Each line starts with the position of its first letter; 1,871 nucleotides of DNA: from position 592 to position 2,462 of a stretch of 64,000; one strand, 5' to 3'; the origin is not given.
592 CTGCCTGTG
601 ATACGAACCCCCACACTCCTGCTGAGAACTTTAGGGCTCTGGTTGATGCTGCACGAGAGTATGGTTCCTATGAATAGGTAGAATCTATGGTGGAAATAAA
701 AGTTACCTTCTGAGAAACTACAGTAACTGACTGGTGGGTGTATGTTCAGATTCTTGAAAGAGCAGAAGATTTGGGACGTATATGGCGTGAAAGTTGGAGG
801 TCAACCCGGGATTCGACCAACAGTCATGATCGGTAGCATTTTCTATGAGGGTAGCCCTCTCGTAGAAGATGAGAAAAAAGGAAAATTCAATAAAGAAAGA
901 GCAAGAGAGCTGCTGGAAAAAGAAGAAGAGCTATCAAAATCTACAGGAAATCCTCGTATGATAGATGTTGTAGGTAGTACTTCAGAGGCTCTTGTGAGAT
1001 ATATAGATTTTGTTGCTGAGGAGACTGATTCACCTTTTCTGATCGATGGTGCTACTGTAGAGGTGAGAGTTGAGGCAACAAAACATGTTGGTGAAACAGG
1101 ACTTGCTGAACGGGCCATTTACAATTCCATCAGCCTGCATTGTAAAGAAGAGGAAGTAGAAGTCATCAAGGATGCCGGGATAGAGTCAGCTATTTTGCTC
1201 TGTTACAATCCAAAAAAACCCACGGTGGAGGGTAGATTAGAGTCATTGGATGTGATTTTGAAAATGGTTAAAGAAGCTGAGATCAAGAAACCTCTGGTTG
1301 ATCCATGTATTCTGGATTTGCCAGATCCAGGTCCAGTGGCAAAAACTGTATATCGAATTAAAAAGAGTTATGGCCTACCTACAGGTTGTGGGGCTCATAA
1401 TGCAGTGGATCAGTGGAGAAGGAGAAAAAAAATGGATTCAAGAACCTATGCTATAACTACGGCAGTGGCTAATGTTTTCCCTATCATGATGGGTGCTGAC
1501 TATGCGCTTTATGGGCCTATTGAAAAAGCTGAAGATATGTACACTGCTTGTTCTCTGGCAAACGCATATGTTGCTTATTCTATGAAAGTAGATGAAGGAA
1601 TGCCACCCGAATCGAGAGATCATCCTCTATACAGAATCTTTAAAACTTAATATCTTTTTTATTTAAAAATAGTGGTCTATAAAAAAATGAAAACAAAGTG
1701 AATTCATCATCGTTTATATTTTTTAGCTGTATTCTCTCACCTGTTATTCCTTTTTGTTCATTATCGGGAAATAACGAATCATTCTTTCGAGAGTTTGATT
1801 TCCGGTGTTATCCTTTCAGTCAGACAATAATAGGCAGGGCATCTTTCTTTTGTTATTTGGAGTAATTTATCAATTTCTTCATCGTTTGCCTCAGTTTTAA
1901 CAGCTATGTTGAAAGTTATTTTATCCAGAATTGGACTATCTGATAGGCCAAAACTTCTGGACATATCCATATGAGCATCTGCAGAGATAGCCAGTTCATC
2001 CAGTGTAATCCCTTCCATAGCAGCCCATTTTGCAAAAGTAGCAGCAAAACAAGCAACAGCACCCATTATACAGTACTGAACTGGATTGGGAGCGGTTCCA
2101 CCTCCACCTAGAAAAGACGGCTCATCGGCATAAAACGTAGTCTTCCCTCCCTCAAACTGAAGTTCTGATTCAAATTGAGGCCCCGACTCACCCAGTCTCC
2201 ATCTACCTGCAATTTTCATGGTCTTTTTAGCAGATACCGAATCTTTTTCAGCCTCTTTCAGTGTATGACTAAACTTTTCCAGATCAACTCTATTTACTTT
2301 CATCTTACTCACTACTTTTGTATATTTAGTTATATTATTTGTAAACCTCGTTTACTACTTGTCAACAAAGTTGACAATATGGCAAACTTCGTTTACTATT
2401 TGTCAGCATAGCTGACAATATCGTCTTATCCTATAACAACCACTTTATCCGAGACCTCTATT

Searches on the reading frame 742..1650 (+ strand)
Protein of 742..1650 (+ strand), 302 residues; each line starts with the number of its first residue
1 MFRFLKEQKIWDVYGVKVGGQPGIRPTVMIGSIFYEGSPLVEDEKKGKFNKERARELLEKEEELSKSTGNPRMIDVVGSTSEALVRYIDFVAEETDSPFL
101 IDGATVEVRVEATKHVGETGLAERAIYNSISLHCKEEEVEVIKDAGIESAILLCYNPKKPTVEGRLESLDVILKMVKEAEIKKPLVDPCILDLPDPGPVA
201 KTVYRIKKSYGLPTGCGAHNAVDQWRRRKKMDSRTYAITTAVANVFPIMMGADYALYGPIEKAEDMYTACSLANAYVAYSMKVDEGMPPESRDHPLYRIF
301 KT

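Call 41: find_encoding_contigs(protein=window:742-1650:+, flank=10000, max_places=2)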
Protein window:742-1650:+ (302 aa): 4 contigs read that carry it; 2 places shown.
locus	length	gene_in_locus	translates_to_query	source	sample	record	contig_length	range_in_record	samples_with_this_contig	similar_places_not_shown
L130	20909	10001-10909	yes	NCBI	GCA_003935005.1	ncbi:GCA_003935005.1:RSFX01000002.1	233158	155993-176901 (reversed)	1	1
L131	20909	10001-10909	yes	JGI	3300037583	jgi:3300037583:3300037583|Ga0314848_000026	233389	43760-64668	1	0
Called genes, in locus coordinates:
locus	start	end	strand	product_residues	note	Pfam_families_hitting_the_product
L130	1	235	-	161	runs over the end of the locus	PF01842:ACT, PF13291:ACT_4 (weak), PF22629:ACT_AHAS_ss, PF13710:ACT_5, PF10369:ALS_ss_C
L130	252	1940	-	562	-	PF02776:TPP_enzyme_N, PF00205:TPP_enzyme_M, PF02775:TPP_enzyme_C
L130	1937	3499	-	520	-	PF00682:HMGL-like, PF22617:HCS_D2, PF08502:LeuA_dimer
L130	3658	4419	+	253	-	PF00142:Fer4_NifH (weak), PF01656:CbiA, PF02374:ArsA_ATPase, PF06564:CBP_BcsQ (faint), PF10609:ParA (weak), PF13614:AAA_31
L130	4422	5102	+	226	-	PF02593:DUF166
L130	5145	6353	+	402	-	PF24374:DUF7530, PF01243:PNPOx_N, PF12900:Pyridox_ox_2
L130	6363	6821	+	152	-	PF01243:PNPOx_N, PF12900:Pyridox_ox_2 (weak)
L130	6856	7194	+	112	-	PF12643:MazG-like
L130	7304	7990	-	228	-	-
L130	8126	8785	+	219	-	PF02607:B12-binding_2, PF02310:B12-binding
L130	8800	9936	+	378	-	PF01208:URO-D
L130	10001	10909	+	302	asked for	PF02007:MtrH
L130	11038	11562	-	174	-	PF02566:OsmC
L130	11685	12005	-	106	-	PF02635:DsrE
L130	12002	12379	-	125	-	PF01022:HTH_5, PF12802:MarR_2 (weak), PF12840:HTH_20, PF09339:HTH_IclR (weak)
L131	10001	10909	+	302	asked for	PF02007:MtrH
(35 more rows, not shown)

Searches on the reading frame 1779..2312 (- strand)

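Call 54: search_protein_families(library=pfam, proteins=[window:1779-2312:-])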
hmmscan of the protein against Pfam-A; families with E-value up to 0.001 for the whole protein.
window:1779-2312:- (177 aa): 1 family
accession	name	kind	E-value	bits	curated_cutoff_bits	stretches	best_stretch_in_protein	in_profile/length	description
PF02566.24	OsmC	-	1.9e-18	67.1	27.5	1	70-172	1-99/100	OsmC-like protein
